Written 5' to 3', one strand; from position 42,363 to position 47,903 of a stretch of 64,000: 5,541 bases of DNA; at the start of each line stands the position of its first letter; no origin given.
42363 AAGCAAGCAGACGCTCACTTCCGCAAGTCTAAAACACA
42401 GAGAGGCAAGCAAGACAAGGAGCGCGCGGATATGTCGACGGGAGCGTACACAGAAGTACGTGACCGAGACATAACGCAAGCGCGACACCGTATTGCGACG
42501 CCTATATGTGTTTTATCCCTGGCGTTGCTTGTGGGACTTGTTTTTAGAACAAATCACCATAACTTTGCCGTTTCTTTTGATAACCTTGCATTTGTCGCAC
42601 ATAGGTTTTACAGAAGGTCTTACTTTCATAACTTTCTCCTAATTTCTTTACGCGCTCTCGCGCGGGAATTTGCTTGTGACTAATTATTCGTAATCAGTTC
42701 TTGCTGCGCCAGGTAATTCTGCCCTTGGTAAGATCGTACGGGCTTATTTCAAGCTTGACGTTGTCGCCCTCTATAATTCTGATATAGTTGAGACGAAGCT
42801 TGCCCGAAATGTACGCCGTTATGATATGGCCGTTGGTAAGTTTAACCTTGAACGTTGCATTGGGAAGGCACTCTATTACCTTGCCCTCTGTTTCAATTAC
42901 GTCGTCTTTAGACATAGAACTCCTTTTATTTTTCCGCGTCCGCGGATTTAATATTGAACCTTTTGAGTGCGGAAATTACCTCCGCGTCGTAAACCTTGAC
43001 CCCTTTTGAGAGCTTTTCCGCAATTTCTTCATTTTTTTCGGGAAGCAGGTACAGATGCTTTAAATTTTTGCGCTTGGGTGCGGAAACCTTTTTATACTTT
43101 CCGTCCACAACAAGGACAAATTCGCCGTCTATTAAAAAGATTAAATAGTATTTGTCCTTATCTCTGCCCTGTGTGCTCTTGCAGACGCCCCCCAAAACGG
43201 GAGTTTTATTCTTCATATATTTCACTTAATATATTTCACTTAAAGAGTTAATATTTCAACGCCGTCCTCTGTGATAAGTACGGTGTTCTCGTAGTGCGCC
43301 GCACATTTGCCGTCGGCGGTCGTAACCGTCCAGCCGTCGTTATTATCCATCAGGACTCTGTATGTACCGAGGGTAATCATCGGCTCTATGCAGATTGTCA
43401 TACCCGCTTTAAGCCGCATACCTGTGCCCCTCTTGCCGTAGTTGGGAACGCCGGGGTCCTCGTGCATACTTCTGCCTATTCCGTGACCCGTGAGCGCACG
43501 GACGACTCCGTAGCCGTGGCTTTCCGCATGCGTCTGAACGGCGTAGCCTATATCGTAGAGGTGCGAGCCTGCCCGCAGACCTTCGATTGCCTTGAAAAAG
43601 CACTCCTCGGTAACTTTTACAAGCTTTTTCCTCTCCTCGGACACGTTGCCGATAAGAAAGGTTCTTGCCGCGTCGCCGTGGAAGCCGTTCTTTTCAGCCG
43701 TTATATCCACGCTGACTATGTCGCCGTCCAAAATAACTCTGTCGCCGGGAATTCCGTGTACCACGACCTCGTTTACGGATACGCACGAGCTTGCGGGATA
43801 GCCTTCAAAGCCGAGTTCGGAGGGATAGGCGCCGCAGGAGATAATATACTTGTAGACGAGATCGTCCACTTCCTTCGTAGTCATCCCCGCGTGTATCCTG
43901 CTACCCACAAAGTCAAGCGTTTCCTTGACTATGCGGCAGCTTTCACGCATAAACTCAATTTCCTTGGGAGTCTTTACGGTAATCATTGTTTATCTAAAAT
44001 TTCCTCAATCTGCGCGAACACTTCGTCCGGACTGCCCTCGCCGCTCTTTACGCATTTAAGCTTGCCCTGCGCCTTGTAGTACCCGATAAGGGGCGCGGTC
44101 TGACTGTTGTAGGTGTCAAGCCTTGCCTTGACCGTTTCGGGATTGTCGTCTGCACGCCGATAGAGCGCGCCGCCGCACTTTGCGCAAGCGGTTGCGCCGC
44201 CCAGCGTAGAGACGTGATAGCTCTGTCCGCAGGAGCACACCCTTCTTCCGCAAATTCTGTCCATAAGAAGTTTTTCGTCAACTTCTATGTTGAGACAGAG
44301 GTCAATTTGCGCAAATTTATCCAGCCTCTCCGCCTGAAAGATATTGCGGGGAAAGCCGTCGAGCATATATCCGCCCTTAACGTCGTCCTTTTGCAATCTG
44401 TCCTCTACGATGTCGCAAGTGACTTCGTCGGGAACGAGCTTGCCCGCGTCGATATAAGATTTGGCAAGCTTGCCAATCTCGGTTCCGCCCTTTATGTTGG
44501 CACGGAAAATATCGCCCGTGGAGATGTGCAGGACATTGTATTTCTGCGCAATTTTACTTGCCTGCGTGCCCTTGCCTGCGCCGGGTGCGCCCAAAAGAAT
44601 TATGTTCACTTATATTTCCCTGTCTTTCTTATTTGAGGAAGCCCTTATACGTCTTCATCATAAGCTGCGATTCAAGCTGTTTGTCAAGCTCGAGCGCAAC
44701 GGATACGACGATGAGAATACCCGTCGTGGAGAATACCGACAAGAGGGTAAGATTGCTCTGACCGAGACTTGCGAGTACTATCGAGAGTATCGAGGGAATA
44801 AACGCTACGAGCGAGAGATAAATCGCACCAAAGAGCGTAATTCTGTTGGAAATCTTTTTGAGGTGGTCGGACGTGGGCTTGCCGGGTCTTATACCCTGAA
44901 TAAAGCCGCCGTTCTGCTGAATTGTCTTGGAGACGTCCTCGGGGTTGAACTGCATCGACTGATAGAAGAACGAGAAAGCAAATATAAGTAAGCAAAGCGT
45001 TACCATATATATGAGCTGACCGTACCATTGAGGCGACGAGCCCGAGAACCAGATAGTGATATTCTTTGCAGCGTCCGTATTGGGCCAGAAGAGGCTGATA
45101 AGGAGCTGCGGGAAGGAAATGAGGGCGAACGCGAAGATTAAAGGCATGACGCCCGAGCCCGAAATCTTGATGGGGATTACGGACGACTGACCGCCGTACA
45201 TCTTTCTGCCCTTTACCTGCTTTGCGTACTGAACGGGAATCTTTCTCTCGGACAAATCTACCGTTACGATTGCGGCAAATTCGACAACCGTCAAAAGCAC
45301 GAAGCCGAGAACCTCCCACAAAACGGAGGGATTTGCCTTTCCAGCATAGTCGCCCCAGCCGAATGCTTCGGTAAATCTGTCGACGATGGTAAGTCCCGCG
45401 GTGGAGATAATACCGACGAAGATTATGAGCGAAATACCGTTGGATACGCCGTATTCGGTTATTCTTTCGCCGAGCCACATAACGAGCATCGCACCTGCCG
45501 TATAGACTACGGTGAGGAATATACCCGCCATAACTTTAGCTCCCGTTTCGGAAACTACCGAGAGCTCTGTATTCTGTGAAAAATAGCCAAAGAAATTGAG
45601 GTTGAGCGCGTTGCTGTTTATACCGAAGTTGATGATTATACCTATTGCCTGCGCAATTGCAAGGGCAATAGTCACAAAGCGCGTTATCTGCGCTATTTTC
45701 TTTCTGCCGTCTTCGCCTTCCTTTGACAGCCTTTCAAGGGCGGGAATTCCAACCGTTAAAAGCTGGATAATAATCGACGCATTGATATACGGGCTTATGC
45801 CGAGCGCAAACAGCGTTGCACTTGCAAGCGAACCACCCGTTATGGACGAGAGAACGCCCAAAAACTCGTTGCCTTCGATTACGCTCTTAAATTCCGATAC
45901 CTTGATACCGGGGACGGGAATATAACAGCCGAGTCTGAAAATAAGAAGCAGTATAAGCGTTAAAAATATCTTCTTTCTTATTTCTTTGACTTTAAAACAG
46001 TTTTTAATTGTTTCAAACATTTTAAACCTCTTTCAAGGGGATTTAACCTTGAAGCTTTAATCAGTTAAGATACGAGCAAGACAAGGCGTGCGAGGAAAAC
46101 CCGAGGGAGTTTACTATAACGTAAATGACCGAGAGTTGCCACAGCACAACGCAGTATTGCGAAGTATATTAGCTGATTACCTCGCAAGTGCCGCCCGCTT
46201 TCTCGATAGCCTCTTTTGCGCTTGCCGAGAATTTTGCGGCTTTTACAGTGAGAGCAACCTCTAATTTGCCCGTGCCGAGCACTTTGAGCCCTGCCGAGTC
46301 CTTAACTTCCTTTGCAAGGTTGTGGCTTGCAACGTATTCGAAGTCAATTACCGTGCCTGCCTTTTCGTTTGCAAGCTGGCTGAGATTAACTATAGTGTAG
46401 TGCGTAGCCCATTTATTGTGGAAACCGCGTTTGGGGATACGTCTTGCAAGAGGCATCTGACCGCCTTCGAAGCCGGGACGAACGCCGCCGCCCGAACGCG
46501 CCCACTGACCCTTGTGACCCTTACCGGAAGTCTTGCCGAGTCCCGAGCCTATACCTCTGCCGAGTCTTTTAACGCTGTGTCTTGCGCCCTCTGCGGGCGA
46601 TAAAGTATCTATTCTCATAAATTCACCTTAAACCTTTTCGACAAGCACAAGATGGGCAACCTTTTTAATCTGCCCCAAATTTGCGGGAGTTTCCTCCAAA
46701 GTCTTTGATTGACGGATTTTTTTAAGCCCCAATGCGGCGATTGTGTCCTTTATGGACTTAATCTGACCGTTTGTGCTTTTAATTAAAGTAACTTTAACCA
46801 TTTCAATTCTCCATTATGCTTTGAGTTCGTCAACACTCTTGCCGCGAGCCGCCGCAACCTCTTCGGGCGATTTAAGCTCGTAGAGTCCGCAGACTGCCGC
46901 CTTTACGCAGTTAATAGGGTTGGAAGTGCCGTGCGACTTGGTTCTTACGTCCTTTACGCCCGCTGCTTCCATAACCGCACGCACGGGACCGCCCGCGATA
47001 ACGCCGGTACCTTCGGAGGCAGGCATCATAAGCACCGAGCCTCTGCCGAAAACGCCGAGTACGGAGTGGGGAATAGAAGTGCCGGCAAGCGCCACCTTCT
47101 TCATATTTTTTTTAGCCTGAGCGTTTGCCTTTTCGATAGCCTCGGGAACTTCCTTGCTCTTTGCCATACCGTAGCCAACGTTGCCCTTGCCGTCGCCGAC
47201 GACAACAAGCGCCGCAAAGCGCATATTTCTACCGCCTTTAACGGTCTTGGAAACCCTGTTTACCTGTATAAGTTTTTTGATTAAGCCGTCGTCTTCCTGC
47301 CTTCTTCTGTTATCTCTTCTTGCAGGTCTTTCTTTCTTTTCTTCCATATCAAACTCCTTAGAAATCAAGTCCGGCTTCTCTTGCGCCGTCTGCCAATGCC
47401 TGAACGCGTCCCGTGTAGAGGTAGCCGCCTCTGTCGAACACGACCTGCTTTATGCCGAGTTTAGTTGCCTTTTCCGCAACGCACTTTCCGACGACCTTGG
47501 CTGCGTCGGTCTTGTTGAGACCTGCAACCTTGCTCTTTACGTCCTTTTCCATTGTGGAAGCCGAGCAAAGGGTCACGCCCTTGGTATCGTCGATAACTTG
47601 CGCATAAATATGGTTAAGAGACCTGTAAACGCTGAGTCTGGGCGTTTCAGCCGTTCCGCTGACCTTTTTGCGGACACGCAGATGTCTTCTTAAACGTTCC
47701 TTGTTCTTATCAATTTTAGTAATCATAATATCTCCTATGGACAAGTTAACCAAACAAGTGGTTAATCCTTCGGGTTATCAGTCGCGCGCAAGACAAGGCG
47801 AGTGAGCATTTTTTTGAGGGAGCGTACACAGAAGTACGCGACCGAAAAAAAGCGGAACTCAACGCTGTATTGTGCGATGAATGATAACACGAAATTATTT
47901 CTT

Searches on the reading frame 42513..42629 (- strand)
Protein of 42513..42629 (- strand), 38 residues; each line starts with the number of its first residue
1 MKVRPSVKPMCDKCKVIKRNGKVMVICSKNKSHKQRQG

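Call 32: find_encoding_contigs(protein=window:42513-42629:-, flank=2000, max_places=10)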
Protein window:42513-42629:- (38 aa): 26 contigs read that carry it; 10 places shown.
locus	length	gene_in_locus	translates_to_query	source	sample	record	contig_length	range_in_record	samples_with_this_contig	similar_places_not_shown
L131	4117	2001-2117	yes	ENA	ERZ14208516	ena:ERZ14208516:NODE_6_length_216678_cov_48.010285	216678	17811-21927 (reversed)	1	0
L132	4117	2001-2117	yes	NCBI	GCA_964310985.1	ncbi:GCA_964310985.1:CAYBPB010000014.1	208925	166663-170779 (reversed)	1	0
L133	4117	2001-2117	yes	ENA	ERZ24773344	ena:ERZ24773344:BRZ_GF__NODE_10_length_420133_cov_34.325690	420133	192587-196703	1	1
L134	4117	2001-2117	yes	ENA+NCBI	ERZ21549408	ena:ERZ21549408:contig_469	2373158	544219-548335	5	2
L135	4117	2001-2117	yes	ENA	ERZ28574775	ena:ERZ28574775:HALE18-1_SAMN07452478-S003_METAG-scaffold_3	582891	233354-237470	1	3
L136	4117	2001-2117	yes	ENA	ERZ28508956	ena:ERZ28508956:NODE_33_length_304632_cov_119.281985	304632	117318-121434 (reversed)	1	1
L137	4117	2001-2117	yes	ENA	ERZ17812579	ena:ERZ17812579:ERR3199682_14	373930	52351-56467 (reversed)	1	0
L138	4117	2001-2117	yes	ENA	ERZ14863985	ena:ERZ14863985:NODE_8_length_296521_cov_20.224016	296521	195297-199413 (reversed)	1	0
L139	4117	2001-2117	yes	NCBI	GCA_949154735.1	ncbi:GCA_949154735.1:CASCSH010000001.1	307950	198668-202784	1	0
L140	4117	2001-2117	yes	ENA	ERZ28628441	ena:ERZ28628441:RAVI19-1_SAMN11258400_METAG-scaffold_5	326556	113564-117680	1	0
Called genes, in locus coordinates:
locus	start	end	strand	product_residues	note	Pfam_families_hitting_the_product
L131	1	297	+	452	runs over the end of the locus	PF00344:SecY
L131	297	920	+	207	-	PF00406:ADK, PF13207:AAA_17, PF05191:ADK_lid (weak)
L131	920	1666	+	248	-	PF00557:Peptidase_M24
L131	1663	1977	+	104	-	-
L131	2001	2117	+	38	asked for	PF00444:Ribosomal_L36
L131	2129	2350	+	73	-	PF01176:eIF-1a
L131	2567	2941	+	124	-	PF00416:Ribosomal_S13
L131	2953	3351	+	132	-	PF00411:Ribosomal_S11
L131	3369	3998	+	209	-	PF00163:Ribosomal_S4, PF01479:S4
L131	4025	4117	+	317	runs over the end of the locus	PF01193:RNA_pol_L, PF01000:RNA_pol_A_bac, PF03118:RNA_pol_A_CTD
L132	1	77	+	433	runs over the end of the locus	PF00344:SecY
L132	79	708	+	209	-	PF00406:ADK, PF13207:AAA_17, PF17213:Hydin_ADK (faint), PF05191:ADK_lid (weak)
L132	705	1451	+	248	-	PF00557:Peptidase_M24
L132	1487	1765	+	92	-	-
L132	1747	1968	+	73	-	PF01176:eIF-1a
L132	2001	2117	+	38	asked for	PF00444:Ribosomal_L36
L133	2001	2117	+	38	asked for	PF00444:Ribosomal_L36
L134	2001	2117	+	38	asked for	PF00444:Ribosomal_L36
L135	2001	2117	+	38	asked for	PF00444:Ribosomal_L36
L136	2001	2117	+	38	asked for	PF00444:Ribosomal_L36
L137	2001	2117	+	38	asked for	PF00444:Ribosomal_L36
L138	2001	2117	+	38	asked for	PF00444:Ribosomal_L36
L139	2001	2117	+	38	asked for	PF00444:Ribosomal_L36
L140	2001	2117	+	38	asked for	PF00444:Ribosomal_L36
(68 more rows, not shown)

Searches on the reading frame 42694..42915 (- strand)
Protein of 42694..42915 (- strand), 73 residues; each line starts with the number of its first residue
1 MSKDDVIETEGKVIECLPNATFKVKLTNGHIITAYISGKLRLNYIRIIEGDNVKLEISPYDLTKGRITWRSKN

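Call 46: find_encoding_contigs(protein=window:42694-42915:-, flank=5500, max_places=10)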
Protein window:42694-42915:- (73 aa): 7 contigs read that carry it; 6 places shown.
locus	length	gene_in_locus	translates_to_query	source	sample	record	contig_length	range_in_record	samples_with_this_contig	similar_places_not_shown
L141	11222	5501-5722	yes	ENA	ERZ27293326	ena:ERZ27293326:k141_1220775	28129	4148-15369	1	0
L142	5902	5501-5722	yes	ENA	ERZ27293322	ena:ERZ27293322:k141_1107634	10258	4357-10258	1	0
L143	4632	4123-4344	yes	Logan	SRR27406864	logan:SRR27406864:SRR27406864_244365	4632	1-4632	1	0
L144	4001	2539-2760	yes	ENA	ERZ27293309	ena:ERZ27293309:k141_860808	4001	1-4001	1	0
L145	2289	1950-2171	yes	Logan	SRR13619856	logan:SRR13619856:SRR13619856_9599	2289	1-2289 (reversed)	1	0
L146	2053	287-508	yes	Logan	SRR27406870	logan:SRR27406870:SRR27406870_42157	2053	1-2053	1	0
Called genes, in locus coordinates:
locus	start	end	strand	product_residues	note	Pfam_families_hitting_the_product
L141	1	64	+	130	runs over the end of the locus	PF00410:Ribosomal_S8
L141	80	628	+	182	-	PF00347:Ribosomal_L6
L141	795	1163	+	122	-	PF00861:Ribosomal_L18p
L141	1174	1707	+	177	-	PF00333:Ribosomal_S5, PF03719:Ribosomal_S5_C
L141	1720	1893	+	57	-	PF00327:Ribosomal_L30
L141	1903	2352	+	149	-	PF00828:Ribosomal_L27A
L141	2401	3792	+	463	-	PF00344:SecY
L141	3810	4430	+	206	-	PF00406:ADK, PF13207:AAA_17, PF05191:ADK_lid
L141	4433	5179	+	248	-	PF00557:Peptidase_M24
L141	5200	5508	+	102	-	-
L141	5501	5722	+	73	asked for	PF01176:eIF-1a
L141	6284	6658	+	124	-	PF00416:Ribosomal_S13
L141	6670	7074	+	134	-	PF00411:Ribosomal_S11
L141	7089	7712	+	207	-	PF00163:Ribosomal_S4, PF01479:S4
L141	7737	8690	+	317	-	PF01193:RNA_pol_L, PF01000:RNA_pol_A_bac, PF03118:RNA_pol_A_CTD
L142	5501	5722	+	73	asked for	PF01176:eIF-1a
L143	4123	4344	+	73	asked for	PF01176:eIF-1a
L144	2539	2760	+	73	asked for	PF01176:eIF-1a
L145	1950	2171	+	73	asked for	PF01176:eIF-1a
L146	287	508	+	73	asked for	PF01176:eIF-1a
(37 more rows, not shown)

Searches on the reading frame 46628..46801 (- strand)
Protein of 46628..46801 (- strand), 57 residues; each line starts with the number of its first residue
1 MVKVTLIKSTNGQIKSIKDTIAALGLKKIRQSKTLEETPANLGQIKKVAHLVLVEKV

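Call 45: find_encoding_contigs(protein=window:46628-46801:-, flank=1500, max_places=10)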
Protein window:46628-46801:- (57 aa): no gene with exactly this product is on record in the collection.

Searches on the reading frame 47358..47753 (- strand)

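Call 27: search_protein_families(library=ncbifam, proteins=[window:47358-47753:-])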
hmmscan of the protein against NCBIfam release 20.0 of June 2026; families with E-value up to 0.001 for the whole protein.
window:47358-47753:- (131 aa): 2 families
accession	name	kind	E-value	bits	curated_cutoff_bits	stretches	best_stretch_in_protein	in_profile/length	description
TIGR00060.1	L18_bact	equivalog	1.2e-42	144.9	87.85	1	16-131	1-114/114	50S ribosomal protein L18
NF006342.0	PRK08569.1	equivalog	1.6e-06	28.3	143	1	35-130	30-129/193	50S ribosomal protein L18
